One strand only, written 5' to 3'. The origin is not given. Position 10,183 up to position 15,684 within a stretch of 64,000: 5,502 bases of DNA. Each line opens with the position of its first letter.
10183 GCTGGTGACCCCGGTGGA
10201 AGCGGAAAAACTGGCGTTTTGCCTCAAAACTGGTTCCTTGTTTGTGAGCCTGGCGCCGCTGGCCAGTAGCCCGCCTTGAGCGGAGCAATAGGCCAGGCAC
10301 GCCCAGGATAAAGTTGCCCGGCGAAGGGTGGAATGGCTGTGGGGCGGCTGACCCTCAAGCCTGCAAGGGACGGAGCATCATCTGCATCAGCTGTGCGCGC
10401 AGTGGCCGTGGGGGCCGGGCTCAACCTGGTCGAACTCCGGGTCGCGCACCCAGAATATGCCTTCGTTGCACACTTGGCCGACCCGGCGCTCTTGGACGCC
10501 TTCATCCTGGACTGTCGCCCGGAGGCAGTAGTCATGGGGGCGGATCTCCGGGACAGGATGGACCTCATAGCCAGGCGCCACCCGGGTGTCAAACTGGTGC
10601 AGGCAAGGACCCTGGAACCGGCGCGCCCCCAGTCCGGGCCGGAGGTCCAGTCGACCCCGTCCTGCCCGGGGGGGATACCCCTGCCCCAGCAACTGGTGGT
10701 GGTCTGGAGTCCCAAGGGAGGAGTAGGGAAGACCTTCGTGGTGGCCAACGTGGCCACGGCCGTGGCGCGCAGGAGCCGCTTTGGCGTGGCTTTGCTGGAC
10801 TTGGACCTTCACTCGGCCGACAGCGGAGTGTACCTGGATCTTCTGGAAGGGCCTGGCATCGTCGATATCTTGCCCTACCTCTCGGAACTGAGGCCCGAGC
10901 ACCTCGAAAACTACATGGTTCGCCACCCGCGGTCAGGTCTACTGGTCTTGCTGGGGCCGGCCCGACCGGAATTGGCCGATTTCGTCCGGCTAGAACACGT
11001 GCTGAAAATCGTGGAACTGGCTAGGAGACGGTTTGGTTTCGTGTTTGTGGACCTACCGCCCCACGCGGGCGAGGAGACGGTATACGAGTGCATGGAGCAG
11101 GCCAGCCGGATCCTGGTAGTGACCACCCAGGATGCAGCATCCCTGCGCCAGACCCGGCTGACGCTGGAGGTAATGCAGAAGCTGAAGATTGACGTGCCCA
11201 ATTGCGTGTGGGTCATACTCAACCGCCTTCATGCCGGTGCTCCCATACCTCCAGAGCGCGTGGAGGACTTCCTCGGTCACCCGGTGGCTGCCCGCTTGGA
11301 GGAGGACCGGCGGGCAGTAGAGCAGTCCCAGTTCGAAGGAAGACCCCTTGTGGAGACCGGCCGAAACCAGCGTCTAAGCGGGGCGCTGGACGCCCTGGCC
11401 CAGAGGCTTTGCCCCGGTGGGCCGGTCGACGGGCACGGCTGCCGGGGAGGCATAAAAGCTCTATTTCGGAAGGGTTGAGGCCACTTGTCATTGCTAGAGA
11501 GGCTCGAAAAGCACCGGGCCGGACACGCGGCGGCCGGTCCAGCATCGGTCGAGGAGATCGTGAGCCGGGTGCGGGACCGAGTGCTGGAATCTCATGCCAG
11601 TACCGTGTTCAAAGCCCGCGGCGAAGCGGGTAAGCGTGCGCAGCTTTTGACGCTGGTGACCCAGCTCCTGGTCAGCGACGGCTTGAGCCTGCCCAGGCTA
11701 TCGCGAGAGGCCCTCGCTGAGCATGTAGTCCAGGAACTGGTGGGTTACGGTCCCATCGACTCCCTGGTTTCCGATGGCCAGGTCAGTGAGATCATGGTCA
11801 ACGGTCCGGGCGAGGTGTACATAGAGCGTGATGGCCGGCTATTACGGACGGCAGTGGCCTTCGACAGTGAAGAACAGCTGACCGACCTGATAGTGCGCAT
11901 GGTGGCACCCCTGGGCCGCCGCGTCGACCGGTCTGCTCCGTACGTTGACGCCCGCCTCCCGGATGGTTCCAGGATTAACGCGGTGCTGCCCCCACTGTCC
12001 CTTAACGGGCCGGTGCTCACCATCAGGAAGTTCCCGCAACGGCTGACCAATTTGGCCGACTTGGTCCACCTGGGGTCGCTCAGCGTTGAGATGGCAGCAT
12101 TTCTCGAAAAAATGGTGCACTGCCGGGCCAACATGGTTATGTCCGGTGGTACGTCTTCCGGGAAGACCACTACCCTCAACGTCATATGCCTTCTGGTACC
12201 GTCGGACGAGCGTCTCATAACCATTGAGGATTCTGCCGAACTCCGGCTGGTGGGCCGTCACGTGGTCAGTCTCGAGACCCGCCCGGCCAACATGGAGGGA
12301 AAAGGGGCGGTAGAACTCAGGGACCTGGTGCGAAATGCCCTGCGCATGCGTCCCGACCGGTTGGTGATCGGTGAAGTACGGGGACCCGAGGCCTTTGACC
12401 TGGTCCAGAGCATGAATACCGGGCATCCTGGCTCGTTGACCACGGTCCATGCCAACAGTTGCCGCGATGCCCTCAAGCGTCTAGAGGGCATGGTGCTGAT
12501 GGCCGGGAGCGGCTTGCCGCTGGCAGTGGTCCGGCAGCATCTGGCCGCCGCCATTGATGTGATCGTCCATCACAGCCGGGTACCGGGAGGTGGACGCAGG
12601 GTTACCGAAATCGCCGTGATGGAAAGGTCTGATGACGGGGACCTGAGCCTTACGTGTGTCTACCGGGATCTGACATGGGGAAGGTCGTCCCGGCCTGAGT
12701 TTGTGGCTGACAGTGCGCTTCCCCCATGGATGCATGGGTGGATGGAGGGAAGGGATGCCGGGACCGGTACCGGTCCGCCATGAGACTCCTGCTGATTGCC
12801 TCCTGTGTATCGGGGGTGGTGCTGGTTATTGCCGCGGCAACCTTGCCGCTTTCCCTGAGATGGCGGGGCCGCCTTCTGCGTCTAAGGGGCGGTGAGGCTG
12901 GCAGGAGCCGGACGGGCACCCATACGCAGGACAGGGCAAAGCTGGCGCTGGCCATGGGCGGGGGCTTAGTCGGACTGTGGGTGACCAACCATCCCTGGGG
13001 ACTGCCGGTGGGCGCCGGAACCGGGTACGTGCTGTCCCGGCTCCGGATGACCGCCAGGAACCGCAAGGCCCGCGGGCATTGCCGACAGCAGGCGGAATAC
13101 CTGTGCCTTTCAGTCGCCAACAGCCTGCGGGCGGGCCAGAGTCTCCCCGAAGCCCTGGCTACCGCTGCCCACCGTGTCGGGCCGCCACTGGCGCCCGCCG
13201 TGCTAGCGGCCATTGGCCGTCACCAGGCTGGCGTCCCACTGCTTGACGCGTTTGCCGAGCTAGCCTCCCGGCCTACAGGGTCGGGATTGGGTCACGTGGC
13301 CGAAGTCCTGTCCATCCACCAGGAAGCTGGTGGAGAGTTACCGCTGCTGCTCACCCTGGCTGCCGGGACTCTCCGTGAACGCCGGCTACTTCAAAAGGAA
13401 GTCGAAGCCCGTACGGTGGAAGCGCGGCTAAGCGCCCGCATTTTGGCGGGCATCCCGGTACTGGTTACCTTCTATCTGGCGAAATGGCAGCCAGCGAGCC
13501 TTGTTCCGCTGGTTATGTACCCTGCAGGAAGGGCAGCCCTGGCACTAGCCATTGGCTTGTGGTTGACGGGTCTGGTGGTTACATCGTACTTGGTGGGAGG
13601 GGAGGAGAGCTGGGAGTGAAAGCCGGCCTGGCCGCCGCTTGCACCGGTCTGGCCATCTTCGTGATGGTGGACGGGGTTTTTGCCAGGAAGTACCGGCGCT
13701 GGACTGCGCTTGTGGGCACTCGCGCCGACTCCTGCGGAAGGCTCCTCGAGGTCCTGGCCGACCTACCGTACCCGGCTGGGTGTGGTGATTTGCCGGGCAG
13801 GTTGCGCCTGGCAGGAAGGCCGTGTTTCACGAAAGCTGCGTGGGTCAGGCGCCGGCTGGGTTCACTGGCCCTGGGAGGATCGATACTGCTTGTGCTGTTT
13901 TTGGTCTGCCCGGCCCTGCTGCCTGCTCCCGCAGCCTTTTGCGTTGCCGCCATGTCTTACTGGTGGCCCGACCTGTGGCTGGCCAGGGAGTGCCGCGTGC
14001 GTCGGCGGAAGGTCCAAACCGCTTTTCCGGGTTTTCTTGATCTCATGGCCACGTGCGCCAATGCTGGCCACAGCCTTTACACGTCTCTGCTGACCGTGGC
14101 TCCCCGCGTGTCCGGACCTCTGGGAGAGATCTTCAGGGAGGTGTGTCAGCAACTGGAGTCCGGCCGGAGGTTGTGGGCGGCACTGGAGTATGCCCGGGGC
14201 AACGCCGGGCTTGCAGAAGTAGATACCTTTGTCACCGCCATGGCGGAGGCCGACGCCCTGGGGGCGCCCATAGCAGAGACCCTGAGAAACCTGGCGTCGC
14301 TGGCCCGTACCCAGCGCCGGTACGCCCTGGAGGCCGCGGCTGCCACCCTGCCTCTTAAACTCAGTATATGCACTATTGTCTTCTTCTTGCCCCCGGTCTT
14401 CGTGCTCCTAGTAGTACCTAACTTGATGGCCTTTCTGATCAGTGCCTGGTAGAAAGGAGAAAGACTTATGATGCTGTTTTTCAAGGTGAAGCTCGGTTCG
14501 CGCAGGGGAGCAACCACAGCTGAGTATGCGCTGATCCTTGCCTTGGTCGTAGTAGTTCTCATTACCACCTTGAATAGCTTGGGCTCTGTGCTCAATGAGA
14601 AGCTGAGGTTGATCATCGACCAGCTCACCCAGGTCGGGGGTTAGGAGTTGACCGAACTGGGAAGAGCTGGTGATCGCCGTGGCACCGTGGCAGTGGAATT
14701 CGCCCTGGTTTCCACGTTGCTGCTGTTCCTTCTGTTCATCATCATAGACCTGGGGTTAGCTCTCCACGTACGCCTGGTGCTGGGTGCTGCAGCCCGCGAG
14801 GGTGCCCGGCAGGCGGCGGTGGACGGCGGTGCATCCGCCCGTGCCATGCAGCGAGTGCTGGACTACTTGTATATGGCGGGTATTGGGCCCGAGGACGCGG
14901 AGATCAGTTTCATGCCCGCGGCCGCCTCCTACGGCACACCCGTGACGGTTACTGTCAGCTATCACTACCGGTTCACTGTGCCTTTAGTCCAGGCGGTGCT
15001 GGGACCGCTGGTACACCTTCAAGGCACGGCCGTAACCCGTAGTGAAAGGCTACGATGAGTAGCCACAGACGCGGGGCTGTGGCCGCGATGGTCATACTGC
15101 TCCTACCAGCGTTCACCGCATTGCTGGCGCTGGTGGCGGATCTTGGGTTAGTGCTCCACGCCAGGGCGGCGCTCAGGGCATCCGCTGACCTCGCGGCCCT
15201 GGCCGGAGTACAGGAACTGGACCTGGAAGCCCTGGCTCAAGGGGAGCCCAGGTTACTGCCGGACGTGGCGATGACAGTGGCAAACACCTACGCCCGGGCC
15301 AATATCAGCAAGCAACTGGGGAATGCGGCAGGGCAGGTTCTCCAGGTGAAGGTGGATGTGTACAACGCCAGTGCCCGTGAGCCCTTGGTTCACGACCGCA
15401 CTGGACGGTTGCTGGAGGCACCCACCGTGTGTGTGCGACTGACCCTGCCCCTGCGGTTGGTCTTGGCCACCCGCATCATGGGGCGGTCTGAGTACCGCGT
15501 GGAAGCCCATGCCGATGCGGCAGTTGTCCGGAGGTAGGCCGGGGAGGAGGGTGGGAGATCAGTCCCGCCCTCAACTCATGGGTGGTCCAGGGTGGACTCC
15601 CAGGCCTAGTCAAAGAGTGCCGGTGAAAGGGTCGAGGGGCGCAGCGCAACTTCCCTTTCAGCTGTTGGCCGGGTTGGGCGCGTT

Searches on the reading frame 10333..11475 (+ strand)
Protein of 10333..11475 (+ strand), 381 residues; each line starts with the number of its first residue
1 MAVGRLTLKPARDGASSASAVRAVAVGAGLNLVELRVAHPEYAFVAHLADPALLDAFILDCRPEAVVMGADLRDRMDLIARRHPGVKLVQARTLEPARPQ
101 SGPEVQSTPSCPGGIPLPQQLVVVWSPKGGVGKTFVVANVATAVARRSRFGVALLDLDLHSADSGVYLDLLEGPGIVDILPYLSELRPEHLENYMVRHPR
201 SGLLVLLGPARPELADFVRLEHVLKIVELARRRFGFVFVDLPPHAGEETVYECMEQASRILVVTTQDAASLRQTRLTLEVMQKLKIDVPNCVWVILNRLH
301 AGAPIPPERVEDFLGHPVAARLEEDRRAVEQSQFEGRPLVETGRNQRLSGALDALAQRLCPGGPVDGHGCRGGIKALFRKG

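Call 37: search_protein_families(library=pfam, proteins=[window:10333-11475:+], max_evalue=0.001)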
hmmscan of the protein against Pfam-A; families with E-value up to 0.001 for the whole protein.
window:10333-11475:+ (381 aa): 3 families
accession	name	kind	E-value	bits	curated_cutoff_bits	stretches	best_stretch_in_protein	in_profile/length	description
PF10609.15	ParA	-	4.9e-12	46.2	27.1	1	120-162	4-45/246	NUBPL iron-transfer P-loop NTPase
PF01656.29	CbiA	-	2.3e-08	34.5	25.4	1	122-302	1-86/125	CobQ/CobB/MinD/ParA nucleotide binding domain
PF13614.12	AAA_31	-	3.3e-05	24.3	27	1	121-280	3-163/177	AAA domain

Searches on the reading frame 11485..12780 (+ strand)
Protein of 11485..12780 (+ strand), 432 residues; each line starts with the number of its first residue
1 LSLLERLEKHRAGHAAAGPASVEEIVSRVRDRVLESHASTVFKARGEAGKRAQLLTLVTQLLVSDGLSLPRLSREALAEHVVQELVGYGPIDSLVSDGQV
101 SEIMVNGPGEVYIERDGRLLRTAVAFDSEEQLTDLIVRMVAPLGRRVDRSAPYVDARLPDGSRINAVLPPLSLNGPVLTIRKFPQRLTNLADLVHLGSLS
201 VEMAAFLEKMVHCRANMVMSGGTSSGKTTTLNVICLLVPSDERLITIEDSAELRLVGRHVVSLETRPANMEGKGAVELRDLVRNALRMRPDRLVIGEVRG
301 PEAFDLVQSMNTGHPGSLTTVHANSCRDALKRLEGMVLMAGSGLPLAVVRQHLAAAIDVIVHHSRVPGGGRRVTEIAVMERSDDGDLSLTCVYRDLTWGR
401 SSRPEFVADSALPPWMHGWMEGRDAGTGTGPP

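Call 37: search_protein_families(library=pfam, proteins=[window:11485-12780:+], max_evalue=0.001)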
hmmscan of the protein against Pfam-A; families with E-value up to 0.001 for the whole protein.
window:11485-12780:+ (432 aa): 1 family
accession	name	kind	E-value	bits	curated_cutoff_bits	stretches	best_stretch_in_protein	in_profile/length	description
PF00437.27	T2SSE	-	5.3e-60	203.5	24.9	1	87-361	4-273/370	Type II/IV secretion system protein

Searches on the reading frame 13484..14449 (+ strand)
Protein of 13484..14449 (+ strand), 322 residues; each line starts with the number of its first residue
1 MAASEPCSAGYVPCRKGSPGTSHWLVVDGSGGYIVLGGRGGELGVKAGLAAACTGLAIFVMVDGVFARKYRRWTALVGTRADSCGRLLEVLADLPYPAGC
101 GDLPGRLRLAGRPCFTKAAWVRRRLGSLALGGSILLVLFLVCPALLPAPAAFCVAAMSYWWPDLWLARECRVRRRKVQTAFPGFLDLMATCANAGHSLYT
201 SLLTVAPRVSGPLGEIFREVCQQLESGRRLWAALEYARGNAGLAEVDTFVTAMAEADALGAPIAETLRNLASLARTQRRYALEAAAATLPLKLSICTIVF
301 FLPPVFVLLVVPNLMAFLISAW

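Call 38: search_protein_families(library=pfam, proteins=[window:13484-14449:+], max_evalue=0.001)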
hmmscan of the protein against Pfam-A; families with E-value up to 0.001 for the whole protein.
window:13484-14449:+ (322 aa): 1 family
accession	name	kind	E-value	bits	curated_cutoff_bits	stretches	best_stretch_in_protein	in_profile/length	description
PF00482.28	T2SSF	-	3.6e-20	72.6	25.2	1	184-310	1-124/125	Type II secretion system (T2SS), protein F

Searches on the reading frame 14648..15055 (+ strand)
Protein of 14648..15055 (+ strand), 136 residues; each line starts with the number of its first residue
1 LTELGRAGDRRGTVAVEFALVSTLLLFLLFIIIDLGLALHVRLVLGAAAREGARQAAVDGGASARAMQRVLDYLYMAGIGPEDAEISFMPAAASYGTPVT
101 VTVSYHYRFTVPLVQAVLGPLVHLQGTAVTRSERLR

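Call 38: search_protein_families(library=pfam, proteins=[window:14648-15055:+], max_evalue=0.001)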
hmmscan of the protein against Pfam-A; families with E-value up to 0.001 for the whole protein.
window:14648-15055:+ (136 aa): 1 family
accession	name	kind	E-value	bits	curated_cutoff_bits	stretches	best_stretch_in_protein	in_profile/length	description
PF07811.17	TadE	-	3.2e-14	53.2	22.9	1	12-54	1-43/43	TadE-like protein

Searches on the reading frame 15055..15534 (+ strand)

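Call 38: search_protein_families(library=pfam, proteins=[window:15055-15534:+], max_evalue=0.001)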
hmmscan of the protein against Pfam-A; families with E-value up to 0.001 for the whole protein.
window:15055-15534:+ (160 aa): 1 family
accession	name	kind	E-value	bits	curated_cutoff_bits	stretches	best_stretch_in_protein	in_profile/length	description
PF13400.11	Tad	-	1.9e-06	28.5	22.3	1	7-53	1-46/47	Putative Flp pilus-assembly TadE/G-like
